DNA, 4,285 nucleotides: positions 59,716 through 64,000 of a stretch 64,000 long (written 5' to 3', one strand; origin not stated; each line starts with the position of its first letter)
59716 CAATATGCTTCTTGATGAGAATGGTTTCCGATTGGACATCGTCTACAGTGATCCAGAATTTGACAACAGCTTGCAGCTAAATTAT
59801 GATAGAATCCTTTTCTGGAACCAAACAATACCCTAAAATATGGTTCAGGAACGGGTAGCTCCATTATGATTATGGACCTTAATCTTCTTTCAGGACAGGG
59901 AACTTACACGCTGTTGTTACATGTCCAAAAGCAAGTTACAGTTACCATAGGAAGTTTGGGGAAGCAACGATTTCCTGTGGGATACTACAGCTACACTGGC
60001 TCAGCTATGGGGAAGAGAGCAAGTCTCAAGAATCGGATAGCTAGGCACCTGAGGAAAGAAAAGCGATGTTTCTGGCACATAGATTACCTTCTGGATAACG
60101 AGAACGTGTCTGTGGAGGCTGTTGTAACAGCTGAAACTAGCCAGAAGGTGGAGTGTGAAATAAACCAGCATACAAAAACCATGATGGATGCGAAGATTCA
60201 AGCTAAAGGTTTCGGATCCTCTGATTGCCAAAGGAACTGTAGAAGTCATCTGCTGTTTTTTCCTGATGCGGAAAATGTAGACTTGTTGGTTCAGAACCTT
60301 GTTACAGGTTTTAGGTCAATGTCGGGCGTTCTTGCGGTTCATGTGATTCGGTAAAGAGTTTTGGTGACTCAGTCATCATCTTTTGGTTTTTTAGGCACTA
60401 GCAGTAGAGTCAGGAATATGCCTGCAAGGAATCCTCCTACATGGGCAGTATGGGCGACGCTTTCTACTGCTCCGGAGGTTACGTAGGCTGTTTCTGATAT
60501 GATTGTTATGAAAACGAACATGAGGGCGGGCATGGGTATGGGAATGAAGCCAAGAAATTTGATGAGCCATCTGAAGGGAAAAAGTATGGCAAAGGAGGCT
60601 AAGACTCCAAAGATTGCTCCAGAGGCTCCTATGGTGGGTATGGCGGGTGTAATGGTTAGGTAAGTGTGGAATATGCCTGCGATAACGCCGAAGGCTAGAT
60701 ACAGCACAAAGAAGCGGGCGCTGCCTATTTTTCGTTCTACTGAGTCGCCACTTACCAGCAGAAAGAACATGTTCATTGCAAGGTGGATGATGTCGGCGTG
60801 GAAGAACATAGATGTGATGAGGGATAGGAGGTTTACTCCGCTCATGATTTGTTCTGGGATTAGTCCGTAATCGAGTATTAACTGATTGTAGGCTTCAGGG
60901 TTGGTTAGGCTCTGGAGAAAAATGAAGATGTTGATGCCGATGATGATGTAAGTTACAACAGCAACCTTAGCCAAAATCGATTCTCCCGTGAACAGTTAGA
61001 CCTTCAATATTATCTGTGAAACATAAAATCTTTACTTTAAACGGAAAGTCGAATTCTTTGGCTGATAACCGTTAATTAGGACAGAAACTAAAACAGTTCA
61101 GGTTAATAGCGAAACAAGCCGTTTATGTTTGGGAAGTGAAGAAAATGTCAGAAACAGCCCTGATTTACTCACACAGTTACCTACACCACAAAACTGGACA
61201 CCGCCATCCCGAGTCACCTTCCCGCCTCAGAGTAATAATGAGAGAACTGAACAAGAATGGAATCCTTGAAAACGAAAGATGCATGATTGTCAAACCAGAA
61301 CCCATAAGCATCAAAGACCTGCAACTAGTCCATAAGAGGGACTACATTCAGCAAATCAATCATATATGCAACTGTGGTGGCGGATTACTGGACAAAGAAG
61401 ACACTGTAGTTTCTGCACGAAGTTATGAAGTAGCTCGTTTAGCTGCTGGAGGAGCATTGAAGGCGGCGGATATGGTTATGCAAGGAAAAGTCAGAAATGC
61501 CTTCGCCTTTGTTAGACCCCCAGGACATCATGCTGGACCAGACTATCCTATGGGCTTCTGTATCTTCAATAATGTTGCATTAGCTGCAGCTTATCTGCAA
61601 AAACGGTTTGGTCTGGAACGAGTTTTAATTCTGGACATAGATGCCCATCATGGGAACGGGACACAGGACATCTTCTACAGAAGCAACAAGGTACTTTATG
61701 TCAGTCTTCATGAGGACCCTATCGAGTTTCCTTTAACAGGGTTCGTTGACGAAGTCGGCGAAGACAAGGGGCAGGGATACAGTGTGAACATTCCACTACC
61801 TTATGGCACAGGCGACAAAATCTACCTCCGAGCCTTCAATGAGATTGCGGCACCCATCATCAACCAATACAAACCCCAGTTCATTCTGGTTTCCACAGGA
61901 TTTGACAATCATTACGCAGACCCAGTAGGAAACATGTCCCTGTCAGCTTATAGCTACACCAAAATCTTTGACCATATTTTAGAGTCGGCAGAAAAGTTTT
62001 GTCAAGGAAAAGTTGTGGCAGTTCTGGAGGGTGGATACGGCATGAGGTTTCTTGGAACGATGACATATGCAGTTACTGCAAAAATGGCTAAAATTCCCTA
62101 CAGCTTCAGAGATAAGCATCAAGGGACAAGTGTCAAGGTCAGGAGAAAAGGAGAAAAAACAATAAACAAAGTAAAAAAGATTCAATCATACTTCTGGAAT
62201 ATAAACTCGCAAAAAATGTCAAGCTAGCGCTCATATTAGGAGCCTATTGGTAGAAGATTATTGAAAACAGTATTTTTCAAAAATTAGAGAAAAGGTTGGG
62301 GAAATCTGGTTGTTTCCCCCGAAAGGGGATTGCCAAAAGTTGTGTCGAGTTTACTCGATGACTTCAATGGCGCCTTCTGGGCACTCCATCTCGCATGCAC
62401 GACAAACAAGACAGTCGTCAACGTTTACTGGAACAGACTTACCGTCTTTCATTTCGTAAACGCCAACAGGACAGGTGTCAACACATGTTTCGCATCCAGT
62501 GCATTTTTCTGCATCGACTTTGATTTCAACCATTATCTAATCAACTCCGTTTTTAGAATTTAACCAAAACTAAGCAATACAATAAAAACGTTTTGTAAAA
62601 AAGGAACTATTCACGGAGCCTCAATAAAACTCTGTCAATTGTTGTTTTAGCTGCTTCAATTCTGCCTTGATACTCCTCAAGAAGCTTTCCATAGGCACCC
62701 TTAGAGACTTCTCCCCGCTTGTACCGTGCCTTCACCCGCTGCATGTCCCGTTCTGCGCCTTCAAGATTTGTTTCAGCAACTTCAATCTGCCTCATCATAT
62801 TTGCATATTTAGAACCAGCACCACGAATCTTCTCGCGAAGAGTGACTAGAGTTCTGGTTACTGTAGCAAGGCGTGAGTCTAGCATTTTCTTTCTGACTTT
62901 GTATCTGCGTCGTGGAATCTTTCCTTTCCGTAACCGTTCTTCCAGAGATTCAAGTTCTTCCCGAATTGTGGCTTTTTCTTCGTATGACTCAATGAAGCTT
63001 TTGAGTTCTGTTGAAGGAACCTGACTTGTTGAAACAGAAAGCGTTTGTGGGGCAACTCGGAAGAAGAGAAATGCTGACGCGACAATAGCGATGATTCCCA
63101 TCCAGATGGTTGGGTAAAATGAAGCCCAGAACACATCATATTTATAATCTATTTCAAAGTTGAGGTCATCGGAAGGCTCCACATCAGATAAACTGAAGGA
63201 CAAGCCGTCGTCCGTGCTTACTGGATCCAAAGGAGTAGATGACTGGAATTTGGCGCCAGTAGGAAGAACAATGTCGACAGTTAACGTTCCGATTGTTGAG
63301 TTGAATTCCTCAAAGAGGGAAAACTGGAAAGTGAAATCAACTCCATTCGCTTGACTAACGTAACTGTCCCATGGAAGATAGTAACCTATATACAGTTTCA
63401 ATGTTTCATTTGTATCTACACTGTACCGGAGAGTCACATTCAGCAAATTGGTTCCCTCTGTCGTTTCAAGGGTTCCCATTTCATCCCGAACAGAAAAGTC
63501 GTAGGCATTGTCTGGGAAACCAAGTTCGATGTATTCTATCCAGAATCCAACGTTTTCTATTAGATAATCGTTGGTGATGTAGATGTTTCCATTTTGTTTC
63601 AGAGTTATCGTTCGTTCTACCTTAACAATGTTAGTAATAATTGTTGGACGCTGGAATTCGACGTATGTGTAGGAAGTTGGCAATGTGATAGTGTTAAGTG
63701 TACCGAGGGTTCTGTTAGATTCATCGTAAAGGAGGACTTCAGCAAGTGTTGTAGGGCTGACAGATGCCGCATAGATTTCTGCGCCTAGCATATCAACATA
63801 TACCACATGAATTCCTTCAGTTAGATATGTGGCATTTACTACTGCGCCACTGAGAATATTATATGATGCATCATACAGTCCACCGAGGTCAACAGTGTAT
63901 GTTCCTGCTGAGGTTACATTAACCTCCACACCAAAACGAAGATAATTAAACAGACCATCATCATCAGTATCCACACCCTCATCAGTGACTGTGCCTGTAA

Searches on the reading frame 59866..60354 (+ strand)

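Call 101: search_protein_families(library=pfam, proteins=[window:59866-60354:+])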
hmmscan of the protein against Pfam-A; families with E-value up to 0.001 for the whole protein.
window:59866-60354:+ (162 aa): 1 family
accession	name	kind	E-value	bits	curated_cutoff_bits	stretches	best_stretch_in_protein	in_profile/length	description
PF01986.22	DUF123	-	8.9e-26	90.7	25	1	35-130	2-94/95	Domain of unknown function DUF123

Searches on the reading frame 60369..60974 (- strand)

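Call 101: search_protein_families(library=pfam, proteins=[window:60369-60974:-])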
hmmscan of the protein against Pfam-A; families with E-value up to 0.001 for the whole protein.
window:60369-60974:- (201 aa): 1 family
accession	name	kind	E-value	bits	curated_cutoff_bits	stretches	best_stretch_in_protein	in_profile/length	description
PF01694.28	Rhomboid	-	4e-31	108.6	22.6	1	50-194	5-142/143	Rhomboid domain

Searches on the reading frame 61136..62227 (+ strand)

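Call 101: search_protein_families(library=pfam, proteins=[window:61136-62227:+])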
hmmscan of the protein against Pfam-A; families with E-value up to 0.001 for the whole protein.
window:61136-62227:+ (363 aa): 1 family
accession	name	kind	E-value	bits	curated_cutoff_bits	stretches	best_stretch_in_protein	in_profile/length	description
PF00850.24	Hist_deacetyl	-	3.6e-99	332.3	27.9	1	24-316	1-297/298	Histone deacetylase domain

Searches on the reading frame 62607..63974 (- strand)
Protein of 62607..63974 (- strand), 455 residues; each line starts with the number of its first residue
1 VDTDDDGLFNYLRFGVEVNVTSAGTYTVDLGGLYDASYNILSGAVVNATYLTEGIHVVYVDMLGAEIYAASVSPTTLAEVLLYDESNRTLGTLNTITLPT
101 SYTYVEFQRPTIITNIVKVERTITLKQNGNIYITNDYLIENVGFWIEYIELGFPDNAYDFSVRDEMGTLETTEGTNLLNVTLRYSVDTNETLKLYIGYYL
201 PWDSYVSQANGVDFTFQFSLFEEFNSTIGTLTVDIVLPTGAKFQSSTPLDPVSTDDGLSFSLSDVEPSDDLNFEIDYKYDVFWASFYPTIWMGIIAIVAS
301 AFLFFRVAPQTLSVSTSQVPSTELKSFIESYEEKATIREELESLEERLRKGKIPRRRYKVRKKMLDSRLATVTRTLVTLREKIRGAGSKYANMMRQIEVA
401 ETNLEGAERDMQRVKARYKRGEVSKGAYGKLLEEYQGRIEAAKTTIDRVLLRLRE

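Call 101: search_protein_families(library=pfam, proteins=[window:62607-63974:-])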
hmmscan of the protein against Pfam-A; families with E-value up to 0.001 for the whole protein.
window:62607-63974:- (455 aa): 1 family
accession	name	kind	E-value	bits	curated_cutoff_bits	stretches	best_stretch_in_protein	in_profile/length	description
PF04597.19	Ribophorin_I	-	1.1e-09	38.3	25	1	148-261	259-378/437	Ribophorin I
